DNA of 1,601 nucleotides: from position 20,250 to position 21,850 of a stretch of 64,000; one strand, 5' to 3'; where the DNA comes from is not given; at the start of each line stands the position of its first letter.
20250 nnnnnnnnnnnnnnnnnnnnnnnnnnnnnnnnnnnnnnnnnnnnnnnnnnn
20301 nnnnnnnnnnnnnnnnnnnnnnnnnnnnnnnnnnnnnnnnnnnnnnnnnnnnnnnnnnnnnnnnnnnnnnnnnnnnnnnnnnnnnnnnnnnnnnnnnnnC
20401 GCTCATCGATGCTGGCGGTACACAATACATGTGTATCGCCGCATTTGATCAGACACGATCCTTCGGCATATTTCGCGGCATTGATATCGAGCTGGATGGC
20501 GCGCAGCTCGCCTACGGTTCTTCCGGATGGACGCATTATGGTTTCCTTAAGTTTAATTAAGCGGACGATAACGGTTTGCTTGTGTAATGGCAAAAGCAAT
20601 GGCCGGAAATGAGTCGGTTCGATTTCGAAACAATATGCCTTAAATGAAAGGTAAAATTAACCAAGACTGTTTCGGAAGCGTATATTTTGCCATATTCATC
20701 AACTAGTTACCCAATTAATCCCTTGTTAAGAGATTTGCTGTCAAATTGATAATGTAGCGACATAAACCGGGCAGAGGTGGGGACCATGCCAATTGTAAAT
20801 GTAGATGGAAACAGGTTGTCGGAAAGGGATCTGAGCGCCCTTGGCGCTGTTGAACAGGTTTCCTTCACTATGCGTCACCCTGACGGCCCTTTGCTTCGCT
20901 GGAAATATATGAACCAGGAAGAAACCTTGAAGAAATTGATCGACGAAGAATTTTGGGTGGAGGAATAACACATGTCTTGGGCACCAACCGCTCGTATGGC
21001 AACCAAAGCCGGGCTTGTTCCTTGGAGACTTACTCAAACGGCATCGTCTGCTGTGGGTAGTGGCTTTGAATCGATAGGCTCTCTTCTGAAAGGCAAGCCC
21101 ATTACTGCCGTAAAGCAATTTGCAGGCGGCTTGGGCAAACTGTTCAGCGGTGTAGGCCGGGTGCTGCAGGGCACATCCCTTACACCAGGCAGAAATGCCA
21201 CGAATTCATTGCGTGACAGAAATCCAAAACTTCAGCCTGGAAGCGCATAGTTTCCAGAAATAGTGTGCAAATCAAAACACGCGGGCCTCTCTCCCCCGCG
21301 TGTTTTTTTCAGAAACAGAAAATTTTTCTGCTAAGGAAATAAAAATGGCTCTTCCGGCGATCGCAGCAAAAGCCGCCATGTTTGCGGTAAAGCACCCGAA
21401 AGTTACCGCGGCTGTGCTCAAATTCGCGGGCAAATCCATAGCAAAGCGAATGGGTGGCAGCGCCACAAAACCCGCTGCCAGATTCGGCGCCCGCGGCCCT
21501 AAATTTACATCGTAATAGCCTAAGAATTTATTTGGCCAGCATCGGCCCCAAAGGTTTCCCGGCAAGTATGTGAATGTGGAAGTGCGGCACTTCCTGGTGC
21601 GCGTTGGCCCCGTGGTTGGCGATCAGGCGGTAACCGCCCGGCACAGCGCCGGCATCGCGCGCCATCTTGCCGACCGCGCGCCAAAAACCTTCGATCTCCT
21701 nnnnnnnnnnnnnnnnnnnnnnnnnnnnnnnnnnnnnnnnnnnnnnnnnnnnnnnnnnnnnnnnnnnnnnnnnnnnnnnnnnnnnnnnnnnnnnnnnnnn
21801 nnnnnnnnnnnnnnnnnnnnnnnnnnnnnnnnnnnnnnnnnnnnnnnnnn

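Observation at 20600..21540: AT-rich island encoding a three-gene small-protein cassette (acidic 60-aa protein plus two related cationic peptides)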

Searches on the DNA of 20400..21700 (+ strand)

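Call 6: search_rna_families(source=window, start=20400, end=21700, threshold=evalue, max_evalue=1)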
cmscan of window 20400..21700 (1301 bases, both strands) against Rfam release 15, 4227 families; matches with E-value up to 1: 2.
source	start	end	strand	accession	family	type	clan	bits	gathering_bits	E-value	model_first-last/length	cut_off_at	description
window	20564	20720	+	RF00552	rncO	Cis-reg;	-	23.3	43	0.015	1-214/214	no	rncO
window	20600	20734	-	RF00002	5_8S_rRNA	Gene; rRNA;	CL00112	20.1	42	0.011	1-154/154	no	5.8S ribosomal RNA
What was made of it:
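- Tried and rejected: The island gave only sub-threshold noise: rncO at 23 bits against 43, and 5.8S rRNA at 20 bits against 42 (call 6).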

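Call 72: search_dna_similar(query=window:20540-21527:+, collection=plasmids, mode=distant, max_evalue=0.01, max_rows=10)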
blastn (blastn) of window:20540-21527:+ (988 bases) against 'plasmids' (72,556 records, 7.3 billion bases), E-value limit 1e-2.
No match.
